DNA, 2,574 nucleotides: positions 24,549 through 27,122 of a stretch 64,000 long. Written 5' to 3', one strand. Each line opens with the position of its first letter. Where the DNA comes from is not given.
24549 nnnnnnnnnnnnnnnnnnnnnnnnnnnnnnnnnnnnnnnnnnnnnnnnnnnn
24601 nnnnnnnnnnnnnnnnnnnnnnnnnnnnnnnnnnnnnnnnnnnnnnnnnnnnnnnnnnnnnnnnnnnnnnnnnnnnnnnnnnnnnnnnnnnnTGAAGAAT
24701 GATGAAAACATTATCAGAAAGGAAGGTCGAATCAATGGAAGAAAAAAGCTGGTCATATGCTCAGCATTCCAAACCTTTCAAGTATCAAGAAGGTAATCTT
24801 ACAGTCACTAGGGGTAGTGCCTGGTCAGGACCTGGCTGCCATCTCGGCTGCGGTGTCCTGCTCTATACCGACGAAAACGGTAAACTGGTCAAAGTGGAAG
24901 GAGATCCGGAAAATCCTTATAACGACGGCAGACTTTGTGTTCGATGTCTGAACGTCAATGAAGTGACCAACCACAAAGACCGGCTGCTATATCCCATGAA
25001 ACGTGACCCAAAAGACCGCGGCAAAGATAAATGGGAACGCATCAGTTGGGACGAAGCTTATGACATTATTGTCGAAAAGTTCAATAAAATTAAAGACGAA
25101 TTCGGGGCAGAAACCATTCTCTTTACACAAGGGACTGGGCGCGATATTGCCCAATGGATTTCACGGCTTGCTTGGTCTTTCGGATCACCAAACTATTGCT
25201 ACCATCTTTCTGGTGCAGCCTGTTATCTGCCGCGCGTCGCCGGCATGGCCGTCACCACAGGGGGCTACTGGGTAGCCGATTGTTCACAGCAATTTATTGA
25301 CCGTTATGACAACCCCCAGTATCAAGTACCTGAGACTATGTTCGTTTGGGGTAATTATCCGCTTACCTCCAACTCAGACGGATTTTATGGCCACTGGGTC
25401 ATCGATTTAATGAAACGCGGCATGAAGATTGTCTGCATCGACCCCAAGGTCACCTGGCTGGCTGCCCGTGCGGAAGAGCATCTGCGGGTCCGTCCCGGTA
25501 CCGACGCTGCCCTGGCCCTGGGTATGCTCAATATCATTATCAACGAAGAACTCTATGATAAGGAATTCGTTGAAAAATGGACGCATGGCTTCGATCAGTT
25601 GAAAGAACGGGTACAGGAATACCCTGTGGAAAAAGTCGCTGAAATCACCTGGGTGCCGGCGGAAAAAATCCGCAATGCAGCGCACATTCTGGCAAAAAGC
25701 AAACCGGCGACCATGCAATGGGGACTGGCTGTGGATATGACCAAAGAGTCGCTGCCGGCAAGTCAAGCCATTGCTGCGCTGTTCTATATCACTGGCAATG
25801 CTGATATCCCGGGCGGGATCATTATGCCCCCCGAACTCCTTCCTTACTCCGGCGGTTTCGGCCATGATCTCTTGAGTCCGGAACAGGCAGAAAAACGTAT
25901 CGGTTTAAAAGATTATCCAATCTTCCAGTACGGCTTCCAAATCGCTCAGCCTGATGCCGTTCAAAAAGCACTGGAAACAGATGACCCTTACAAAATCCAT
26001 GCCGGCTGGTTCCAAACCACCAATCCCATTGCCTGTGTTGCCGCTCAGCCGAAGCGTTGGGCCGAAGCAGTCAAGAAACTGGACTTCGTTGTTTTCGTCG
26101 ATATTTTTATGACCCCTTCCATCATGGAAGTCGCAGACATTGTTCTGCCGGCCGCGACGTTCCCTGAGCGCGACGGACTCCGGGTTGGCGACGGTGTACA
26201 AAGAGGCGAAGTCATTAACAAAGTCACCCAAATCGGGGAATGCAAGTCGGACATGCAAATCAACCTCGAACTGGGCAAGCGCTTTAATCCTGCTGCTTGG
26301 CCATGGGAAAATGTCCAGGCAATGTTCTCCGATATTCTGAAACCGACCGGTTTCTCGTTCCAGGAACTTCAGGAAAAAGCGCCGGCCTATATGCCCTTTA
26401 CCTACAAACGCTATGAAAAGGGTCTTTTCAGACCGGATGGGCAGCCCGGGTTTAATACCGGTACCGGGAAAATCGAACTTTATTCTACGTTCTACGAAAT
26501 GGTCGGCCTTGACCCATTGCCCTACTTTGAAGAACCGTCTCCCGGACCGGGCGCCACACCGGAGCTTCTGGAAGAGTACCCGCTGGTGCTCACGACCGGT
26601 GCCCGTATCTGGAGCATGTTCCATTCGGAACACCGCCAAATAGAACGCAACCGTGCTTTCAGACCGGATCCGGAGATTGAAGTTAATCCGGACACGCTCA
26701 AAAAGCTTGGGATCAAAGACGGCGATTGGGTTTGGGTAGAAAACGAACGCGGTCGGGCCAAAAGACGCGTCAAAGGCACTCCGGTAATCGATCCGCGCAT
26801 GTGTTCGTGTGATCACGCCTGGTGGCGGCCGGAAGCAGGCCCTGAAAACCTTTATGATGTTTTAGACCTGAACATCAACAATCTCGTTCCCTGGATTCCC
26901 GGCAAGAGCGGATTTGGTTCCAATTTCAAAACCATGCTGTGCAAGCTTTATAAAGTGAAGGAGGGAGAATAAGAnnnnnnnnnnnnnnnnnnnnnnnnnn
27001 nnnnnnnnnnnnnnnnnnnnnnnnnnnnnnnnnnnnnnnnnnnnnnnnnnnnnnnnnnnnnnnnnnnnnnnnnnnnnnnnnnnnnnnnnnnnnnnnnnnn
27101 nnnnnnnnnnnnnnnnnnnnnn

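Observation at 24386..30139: Sigma-54-driven operon: cytoplasmic molybdoenzyme alpha/beta plus SpoVAC/SpoVAEb paralogs, with adjacent activator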

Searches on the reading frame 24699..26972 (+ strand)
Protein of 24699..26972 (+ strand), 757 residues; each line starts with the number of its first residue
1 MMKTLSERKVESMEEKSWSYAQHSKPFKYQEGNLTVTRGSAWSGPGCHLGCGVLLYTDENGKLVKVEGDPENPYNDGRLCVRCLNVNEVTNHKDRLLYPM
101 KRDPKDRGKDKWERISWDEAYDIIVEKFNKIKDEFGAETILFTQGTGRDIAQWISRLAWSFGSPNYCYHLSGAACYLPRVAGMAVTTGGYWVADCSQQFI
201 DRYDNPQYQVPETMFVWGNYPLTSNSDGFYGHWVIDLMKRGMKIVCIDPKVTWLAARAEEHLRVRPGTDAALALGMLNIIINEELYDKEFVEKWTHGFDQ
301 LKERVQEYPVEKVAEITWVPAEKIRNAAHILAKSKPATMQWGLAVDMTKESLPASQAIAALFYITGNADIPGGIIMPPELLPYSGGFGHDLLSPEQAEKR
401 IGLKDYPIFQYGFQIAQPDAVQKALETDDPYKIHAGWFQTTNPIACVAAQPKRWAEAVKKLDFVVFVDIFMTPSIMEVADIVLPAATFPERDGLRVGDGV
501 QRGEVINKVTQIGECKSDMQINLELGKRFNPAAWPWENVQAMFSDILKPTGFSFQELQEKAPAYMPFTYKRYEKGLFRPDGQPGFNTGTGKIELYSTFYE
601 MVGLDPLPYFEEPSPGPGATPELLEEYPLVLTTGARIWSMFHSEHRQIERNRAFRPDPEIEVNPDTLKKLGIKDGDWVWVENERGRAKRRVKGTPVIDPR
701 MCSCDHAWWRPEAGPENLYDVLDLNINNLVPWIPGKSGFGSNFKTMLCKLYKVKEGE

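Call 5: search_protein_families(library=pfam, proteins=[window:24699-26972:+], max_evalue=0.01)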
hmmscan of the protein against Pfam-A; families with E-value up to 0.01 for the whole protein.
window:24699-26972:+ (757 aa): 3 families
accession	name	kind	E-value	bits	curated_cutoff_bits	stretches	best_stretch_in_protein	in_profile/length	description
PF00384.28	Molybdopterin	-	5.4e-34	118.2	24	1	95-527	1-352/353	Molybdopterin oxidoreductase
PF01568.27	Molydop_binding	-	2.5e-18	66.5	26.8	1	629-717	1-83/110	Molydopterin dinucleotide binding domain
PF04879.21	Molybdop_Fe4S4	-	1.5e-09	38.1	22.7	1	45-91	9-54/55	Molybdopterin oxidoreductase Fe4S4 domain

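Call 6: search_protein_families(library=ncbifam, proteins=[window:24699-26972:+], max_evalue=0.01)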
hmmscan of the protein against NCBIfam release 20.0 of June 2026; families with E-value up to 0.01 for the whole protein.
window:24699-26972:+ (757 aa): 27 families (the best 25 are shown)
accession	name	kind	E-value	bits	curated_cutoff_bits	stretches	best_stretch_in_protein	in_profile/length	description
TIGR01591.1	Fdh-alpha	equivalog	5.1e-79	266.1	666.25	2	47-376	6-319/672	formate dehydrogenase subunit alpha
NF012032.0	PRK15488.1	equivalog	2e-76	257.6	694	1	59-542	62-541/759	thiosulfate reductase PhsA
TIGR02166.1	dmsA_ynfE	subfamily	4.5e-52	177.1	777.7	1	50-712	56-757/794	DMSO/selenate family reductase complex A subunit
NF047855.1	AssmNtatRedNasC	equivalog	8.6e-50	169.7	1100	3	239-349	207-317/708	assimilatory nitrate reductase catalytic subunit NasC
TIGR03479.1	DMSO_red_II_alp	subfamily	2.4e-46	158.3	984.75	4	76-294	101-306/913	molybdopterin-dependent oxidoreductase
NF011566.1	PRK14990.1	exception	2.8e-39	134.8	1600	3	74-300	98-324/814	dimethylsulfoxide reductase subunit A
TIGR00509.1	bisC_fam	subfamily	3.9e-39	134.5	1017.55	3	233-344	196-313/772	molybdopterin guanine dinucleotide-containing S/N-oxide reductase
TIGR01553.1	formate-DH-alph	equivalog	1.6e-38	132.2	814.2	1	45-297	50-306/1009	formate dehydrogenase-N subunit alpha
NF041885.1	selenate_YnfE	exception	3.2e-37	127.8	1675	2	63-373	72-403/805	selenate/tellurate reductase subunit YnfE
NF041323.1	Nitr_red_NasA_Halo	equivalog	5.1e-37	127.7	1000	2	47-369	3-306/673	assimilatory nitrate reductase NasA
NF041884.1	selenate_YnfF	exception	1.3e-36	125.8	1650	3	69-300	79-304/798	selenate/tellurate reductase subunit YnfF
NF010055.0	PRK13532.1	equivalog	2.3e-30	105.5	904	3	47-142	50-147/830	nitrate reductase catalytic subunit NapA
TIGR01706.1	NAPA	equivalog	2.5e-30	105.5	930.55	3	47-142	50-146/830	periplasmic nitrate reductase subunit alpha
NF011682.0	PRK15102.1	equivalog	7.8e-27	93.7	909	3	238-374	254-396/829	trimethylamine-N-oxide reductase TorA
TIGR02164.1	torA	equivalog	1.2e-24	86.5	1465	3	237-374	249-392/824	trimethylamine-N-oxide reductase TorA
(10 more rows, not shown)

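Call 7: search_solved_structures(query=window:24699-26972:+, max_evalue=0.00001)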
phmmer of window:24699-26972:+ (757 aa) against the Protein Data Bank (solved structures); distinct sequences matched with E-value up to 0.00001: 61 (the best 60 are shown).
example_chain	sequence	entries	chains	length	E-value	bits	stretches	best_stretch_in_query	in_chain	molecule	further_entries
2e7z_A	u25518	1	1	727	4.3e-101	342.4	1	46-719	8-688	Acetylene hydratase Ahy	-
2vpw_A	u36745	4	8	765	1.6e-52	181.7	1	45-696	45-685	THIOSULFATE REDUCTASE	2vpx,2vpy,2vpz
7qv7_S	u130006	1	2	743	1.2e-50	175.6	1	44-694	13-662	Hydrogen dependent carbon dioxide reductase subunit FdhF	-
1aa6_A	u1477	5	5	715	5.5e-46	160.1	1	45-709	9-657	FORMATE DEHYDROGENASE H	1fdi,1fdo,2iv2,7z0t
7bkb_D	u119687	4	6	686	1.1e-42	149.1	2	38-372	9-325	Formate dehydrogenase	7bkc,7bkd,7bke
2jio_A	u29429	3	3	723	6.2e-37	130.2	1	47-374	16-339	PERIPLASMIC NITRATE REDUCTASE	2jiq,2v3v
7vw6_A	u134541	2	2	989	1.4e-36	129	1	45-693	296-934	Formate dehydrogenase | Tungsten-containing formate dehydrogenase alpha subunit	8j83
7e5z_A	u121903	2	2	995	1.4e-36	129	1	45-693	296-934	Formate dehydrogenase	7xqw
9t1s_L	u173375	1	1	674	2.6e-36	128.1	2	45-377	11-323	formate dehydrogenase (coenzyme F420)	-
2jim_A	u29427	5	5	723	3e-36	127.9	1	47-374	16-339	PERIPLASMIC NITRATE REDUCTASE | PROTEIN (PERIPLASMIC NITRATE REDUCTASE)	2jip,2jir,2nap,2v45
9vap_A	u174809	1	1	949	4.3e-34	120.8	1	46-373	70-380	Formate dehydrogenase molybdopterin-binding subunit FdhA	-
6tg9_A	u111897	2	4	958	1.6e-30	109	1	41-376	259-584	Formate dehydrogenase subunit alpha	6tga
9wxb_B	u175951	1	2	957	7.1e-30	106.8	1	47-700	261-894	Formate dehydrogenase alpha subunit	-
7l5i_A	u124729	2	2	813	3.1e-28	101.4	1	93-711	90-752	Trimethylamine-N-oxide reductase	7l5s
1dms_A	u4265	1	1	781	3.3e-26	94.7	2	99-375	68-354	DMSO REDUCTASE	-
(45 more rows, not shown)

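Call 8: find_homologous_proteins(query=window:24699-26972:+)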
Query window:24699-26972:+ (757 aa): 7947 proteins with E <= 0.001 among 8000 candidates; the best 120 are listed.
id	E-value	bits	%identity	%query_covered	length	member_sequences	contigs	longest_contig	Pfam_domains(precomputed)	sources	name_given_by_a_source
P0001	0.0e+0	1619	88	98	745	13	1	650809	PF00384.28,PF01568.28,PF04879.22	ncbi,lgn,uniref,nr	ncbi:molybdopterin-dependent oxidoreductase [Desulfitobacterium chlororespirans]|uniref:Anaerobic se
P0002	0.0e+0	1472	80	100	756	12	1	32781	PF00384.28,PF01568.28,PF04879.22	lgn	-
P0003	0.0e+0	1420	77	98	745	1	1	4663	PF00384.28,PF01568.28,PF04879.22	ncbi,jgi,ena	ncbi:MAG: molybdopterin-dependent oxidoreductase [Eubacteriales bacterium]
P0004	0.0e+0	1406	76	98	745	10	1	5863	PF00384.28,PF01568.28,PF04879.22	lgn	-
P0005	0.0e+0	1393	77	98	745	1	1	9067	PF00384.28,PF01568.28,PF04879.22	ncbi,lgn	-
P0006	0.0e+0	1347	73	98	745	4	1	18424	PF00384.28,PF01568.28,PF04879.22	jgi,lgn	jgi:anaerobic selenocysteine-containing dehydrogenase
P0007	0.0e+0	1346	73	98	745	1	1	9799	PF00384.28,PF01568.28,PF04879.22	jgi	jgi:anaerobic selenocysteine-containing dehydrogenase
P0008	0.0e+0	1339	73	98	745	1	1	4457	PF00384.28,PF01568.28,PF04879.22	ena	-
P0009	0.0e+0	1301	70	98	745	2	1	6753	PF00384.28,PF01568.28,PF04879.22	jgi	jgi:anaerobic selenocysteine-containing dehydrogenase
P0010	0.0e+0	1296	71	97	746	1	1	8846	PF00384.28,PF01568.28,PF04879.22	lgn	-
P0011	0.0e+0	1278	70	98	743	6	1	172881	PF00384.28,PF01568.28,PF04879.22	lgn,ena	-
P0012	0.0e+0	1275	70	98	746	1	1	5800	PF00384.28,PF01568.28,PF04879.22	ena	-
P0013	0.0e+0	1274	70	98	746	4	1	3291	PF00384.28,PF01568.28,PF04879.22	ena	-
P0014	0.0e+0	1270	69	98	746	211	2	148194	PF00384.28,PF01568.28,PF04879.22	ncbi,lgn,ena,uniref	ncbi:molybdopterin-dependent oxidoreductase [Gordonibacter urolithinfaciens]|uniref:molybdopterin-de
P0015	0.0e+0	1270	69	98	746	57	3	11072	PF00384.28,PF01568.28,PF04879.22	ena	-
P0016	0.0e+0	1266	70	98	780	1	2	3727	PF00384.28,PF01568.28,PF04879.22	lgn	-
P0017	0.0e+0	1264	68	98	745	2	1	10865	PF00384.28,PF01568.28,PF04879.22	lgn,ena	-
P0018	0.0e+0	1262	69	98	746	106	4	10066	PF00384.28,PF01568.28,PF04879.22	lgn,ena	-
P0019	0.0e+0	1261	68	98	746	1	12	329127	PF00384.28,PF01568.28,PF04879.22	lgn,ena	-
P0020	0.0e+0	1261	68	98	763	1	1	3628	PF00384.28,PF01568.28,PF04879.22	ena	-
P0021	0.0e+0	1261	68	98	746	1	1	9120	PF00384.28,PF01568.28,PF04879.22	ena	-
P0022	0.0e+0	1261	68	98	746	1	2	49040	PF00384.28,PF01568.28,PF04879.22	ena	-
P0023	0.0e+0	1260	68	98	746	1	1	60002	PF00384.28,PF01568.28,PF04879.22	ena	-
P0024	0.0e+0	1260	68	98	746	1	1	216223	PF00384.28,PF01568.28,PF04879.22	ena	-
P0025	0.0e+0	1260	68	98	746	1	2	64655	PF00384.28,PF01568.28,PF04879.22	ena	-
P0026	0.0e+0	1260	68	98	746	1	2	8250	PF00384.28,PF01568.28,PF04879.22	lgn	-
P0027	0.0e+0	1260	68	98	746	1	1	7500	PF00384.28,PF01568.28,PF04879.22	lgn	-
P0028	0.0e+0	1259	69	97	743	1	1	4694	PF00384.28,PF01568.28,PF04879.22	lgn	-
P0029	0.0e+0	1258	68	98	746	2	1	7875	PF00384.28,PF01568.28,PF04879.22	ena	-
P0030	0.0e+0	1257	68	98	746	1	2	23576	PF00384.28,PF01568.28,PF04879.22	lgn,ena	-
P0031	0.0e+0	1257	68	98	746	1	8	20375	PF00384.28,PF01568.28,PF04879.22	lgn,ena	-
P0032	0.0e+0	1257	68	98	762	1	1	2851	PF00384.28,PF01568.28,PF04879.22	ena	-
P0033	0.0e+0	1255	68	98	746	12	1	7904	PF00384.28,PF01568.28,PF04879.22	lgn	-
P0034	0.0e+0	1253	68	98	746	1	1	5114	PF00384.28,PF01568.28,PF04879.22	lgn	-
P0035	0.0e+0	1253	68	98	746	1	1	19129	PF00384.28,PF01568.28,PF04879.22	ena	-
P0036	0.0e+0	1252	68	98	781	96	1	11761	PF00384.28,PF01568.28,PF04879.22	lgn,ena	-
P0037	0.0e+0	1252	67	99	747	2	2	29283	PF00384.28,PF01568.28,PF04879.22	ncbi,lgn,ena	-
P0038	0.0e+0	1252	68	98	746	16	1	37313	PF00384.28,PF01568.28,PF04879.22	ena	-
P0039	0.0e+0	1250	68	98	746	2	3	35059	PF00384.28,PF01568.28,PF04879.22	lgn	-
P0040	0.0e+0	1246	68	98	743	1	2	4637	PF00384.28,PF01568.28,PF04879.22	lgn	-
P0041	0.0e+0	1235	73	92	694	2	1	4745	PF00384.28,PF01568.28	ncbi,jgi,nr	ncbi:MAG: molybdopterin-dependent oxidoreductase, partial [Coriobacteriia bacterium]|nr:molybdopteri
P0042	0.0e+0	1235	68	98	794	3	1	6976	PF00384.28,PF01568.28,PF04879.22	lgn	-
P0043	0.0e+0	1232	69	97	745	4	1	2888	PF00384.28,PF01568.28,PF04879.22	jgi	-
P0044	0.0e+0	1232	67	98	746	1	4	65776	PF00384.28,PF01568.28,PF04879.22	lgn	-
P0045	0.0e+0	1228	69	97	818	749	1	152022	PF00384.28,PF01568.28,PF04879.22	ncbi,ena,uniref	ncbi:molybdopterin-dependent oxidoreductase [Ellagibacter isourolithinifaciens]|uniref:molybdopterin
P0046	0.0e+0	1227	67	98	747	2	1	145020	PF00384.28,PF01568.28,PF04879.22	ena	-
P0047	0.0e+0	1227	67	98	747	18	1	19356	PF00384.28,PF01568.28,PF04879.22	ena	-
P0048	0.0e+0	1225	65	98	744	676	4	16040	PF00384.28,PF01568.28,PF04879.22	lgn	-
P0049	0.0e+0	1224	67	98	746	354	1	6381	PF00384.28,PF01568.28,PF04879.22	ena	-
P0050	0.0e+0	1222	67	99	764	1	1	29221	PF00384.28,PF01568.28,PF04879.22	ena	-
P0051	0.0e+0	1222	67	99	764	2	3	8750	PF00384.28,PF01568.28,PF04879.22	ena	-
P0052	0.0e+0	1221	66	100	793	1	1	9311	PF00384.28,PF01568.28,PF04879.22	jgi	jgi:anaerobic selenocysteine-containing dehydrogenase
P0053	0.0e+0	1219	69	97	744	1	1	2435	PF00384.28,PF01568.28,PF04879.22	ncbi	-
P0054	0.0e+0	1218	66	98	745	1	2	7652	PF00384.28,PF01568.28,PF04879.22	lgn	-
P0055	0.0e+0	1215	67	98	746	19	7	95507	PF00384.28,PF01568.28,PF04879.22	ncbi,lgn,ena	-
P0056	0.0e+0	1214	67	98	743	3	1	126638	PF00384.28,PF01568.28,PF04879.22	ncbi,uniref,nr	ncbi:molybdopterin-dependent oxidoreductase [Adlercreutzia sp. ZJ304]|uniref:molybdopterin-dependent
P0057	0.0e+0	1212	68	98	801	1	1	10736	PF00384.28,PF01568.28,PF04879.22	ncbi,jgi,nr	ncbi:MAG: molybdopterin-dependent oxidoreductase [Coriobacteriales bacterium]|jgi:anaerobic selenocy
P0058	0.0e+0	1208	67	98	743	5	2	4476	PF00384.28,PF01568.28,PF04879.22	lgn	-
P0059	0.0e+0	1204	66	98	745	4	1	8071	PF00384.28,PF01568.28,PF04879.22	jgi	jgi:anaerobic selenocysteine-containing dehydrogenase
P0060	0.0e+0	1204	67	97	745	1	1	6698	PF00384.28,PF01568.28,PF04879.22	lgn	-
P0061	0.0e+0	1204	66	98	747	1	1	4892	PF00384.28,PF01568.28,PF04879.22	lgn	-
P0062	0.0e+0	1203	64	98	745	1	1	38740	PF00384.28,PF01568.28,PF04879.22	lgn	-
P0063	0.0e+0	1202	68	93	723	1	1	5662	PF00384.28,PF01568.28,PF04879.22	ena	-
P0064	0.0e+0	1200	66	98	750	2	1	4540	PF00384.28,PF01568.28,PF04879.22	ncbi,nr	ncbi:MAG: molybdopterin-dependent oxidoreductase [Coriobacteriales bacterium]|nr:molybdopterin-depen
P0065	0.0e+0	1199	64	98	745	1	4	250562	PF00384.28,PF01568.28,PF04879.22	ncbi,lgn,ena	-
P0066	0.0e+0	1194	67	96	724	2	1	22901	PF00384.28,PF01568.28,PF04879.22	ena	-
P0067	0.0e+0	1193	66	98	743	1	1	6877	PF00384.28,PF01568.28,PF04879.22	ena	-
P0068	0.0e+0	1193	66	98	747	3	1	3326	PF00384.28,PF01568.28,PF04879.22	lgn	-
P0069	0.0e+0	1189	65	98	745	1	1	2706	PF00384.28,PF01568.28,PF04879.22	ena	-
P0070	0.0e+0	1188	66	98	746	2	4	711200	PF00384.28,PF01568.28,PF04879.22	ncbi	-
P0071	0.0e+0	1185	64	98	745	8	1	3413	PF00384.28,PF01568.28,PF04879.22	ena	-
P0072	0.0e+0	1180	63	98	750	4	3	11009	PF00384.28,PF01568.28,PF04879.22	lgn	-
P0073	0.0e+0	1180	64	98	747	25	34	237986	PF00384.28,PF01568.28,PF04879.22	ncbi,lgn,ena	-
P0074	0.0e+0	1178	65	97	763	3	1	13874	PF00384.28,PF01568.28,PF04879.22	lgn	-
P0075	0.0e+0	1177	64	98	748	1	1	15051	PF00384.28,PF01568.28,PF04879.22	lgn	-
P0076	0.0e+0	1174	64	98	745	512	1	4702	PF00384.28,PF01568.28,PF04879.22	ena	-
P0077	0.0e+0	1174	64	99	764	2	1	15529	PF00384.28,PF01568.28,PF04879.22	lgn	-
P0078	0.0e+0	1173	67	97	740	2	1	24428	PF00384.28,PF01568.28,PF04879.22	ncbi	-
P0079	0.0e+0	1173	67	97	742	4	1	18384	PF00384.28,PF01568.28,PF04879.22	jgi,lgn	jgi:anaerobic selenocysteine-containing dehydrogenase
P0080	0.0e+0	1172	63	98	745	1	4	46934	PF00384.28,PF01568.28,PF04879.22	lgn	-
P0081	0.0e+0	1172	66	97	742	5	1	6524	PF00384.28,PF01568.28,PF04879.22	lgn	-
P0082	0.0e+0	1166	66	97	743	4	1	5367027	PF00384.28,PF01568.28,PF04879.22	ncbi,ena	-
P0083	0.0e+0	1166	64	98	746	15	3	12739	PF00384.28,PF01568.28,PF04879.22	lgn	-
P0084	0.0e+0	1166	64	98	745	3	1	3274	PF00384.28,PF01568.28,PF04879.22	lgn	-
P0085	0.0e+0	1165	66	97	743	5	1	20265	PF00384.28,PF01568.28,PF04879.22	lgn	-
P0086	0.0e+0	1163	65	97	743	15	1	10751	PF00384.28,PF01568.28,PF04879.22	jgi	jgi:anaerobic selenocysteine-containing dehydrogenase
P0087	0.0e+0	1161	64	99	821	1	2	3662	PF00384.28,PF01568.28,PF04879.22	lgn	-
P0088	0.0e+0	1159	64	98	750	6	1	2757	PF00384.28,PF01568.28,PF04879.22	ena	-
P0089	0.0e+0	1158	63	98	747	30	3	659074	PF00384.28,PF01568.28,PF04879.22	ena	-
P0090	0.0e+0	1154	63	98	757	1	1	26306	PF00384.28,PF01568.28,PF04879.22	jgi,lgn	jgi:anaerobic selenocysteine-containing dehydrogenase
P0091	0.0e+0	1152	62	97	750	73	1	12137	PF00384.28,PF01568.28,PF04879.22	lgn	-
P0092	0.0e+0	1152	64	98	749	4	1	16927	PF00384.28,PF01568.28,PF04879.22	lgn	-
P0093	0.0e+0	1150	64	98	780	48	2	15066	PF00384.28,PF01568.28,PF04879.22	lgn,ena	-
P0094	0.0e+0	1147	62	98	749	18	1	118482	PF00384.28,PF01568.28,PF04879.22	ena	-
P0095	0.0e+0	1146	64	98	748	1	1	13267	PF00384.28,PF01568.28,PF04879.22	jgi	-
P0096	0.0e+0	1146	64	98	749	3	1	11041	PF00384.28,PF01568.28,PF04879.22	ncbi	-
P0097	0.0e+0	1145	63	97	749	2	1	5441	PF00384.28,PF01568.28,PF04879.22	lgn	-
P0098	0.0e+0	1143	62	98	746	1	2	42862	PF00384.28,PF01568.28,PF04879.22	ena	-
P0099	0.0e+0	1142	63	98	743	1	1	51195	PF00384.28,PF01568.28,PF04879.22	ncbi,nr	ncbi:MAG: molybdopterin-dependent oxidoreductase [Coriobacteriia bacterium]|nr:molybdopterin-depende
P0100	0.0e+0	1141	63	98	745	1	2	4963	PF00384.28,PF01568.28,PF04879.22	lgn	-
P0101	0.0e+0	1140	63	98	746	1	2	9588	PF00384.28,PF01568.28,PF04879.22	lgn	-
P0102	0.0e+0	1138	61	100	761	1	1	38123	PF00384.28,PF01568.28,PF04879.22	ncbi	-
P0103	0.0e+0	1137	62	98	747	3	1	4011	PF00384.28,PF01568.28,PF04879.22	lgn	-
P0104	0.0e+0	1134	63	99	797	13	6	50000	PF00384.28,PF01568.28,PF04879.22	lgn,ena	-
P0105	0.0e+0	1134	62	98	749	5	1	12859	PF00384.28,PF01568.28,PF04879.22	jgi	jgi:anaerobic selenocysteine-containing dehydrogenase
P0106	0.0e+0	1133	60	98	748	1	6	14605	PF00384.28,PF01568.28,PF04879.22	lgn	-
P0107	0.0e+0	1132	62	98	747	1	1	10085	PF00384.28,PF01568.28,PF04879.22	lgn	-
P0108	0.0e+0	1131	62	98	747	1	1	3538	PF00384.28,PF01568.28,PF04879.22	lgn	-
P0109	0.0e+0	1131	62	98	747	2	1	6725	PF00384.28,PF01568.28,PF04879.22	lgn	-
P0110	0.0e+0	1129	61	98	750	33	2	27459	PF00384.28,PF01568.28,PF04879.22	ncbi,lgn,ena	-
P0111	0.0e+0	1129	62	98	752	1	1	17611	PF00384.28,PF01568.28,PF04879.22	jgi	jgi:anaerobic selenocysteine-containing dehydrogenase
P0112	0.0e+0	1129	61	98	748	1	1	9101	PF00384.28,PF01568.28,PF04879.22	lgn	-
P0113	0.0e+0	1128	62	99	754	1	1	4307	PF00384.28,PF01568.28,PF04879.22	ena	-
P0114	0.0e+0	1126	61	98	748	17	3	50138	PF00384.28,PF01568.28,PF04879.22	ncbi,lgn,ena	-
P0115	0.0e+0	1123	62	97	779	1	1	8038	PF00384.28,PF01568.28,PF04879.22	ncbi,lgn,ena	-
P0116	0.0e+0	1122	67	89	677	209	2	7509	PF00384.28,PF01568.28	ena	-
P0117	0.0e+0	1122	61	99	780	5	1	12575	PF00384.28,PF01568.28,PF04879.22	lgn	-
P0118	0.0e+0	1122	62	98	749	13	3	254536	PF00384.28,PF01568.28,PF04879.22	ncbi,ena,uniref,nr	ncbi:molybdopterin-dependent oxidoreductase [Gordonibacter massiliensis (ex Traore et al. 2017)]|uni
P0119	0.0e+0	1119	62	98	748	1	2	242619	PF00384.28,PF01568.28,PF04879.22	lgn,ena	-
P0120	0.0e+0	1119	61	98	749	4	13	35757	PF00384.28,PF01568.28,PF04879.22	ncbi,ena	-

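Call 13: find_encoding_contigs(protein=P0014, flank=6000, max_places=3)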
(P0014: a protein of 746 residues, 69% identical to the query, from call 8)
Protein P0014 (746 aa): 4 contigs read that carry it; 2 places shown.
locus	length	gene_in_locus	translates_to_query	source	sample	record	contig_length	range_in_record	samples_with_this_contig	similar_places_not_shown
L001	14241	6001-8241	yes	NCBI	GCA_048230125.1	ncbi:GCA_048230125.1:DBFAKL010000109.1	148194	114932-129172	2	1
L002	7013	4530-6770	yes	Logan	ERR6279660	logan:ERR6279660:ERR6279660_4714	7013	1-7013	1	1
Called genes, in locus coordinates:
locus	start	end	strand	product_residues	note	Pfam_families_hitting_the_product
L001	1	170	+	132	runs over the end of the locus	PF00410:Ribosomal_S8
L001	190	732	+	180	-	PF00347:Ribosomal_L6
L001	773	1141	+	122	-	PF00861:Ribosomal_L18p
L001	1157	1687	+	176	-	PF00333:Ribosomal_S5, PF03719:Ribosomal_S5_C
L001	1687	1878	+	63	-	PF00327:Ribosomal_L30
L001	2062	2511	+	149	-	PF00828:Ribosomal_L27A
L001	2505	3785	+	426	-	PF00344:SecY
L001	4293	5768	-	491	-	PF00196:GerE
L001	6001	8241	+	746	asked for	PF04879:Molybdop_Fe4S4, PF00384:Molybdopterin, PF01568:Molydop_binding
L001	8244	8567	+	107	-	PF12797:Fer4_2 (weak), PF13247:Fer4_11 (weak)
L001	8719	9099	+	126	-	PF03862:SpoVAC_SpoVAEB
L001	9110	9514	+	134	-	PF03862:SpoVAC_SpoVAEB (weak)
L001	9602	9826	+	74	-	PF13240:Zn_Ribbon_1 (weak)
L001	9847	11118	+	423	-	PF04055:Radical_SAM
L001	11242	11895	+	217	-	PF00440:TetR_N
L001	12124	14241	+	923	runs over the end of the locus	PF04879:Molybdop_Fe4S4, PF00384:Molybdopterin, PF01568:Molydop_binding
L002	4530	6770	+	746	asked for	PF04879:Molybdop_Fe4S4, PF00384:Molybdopterin, PF01568:Molydop_binding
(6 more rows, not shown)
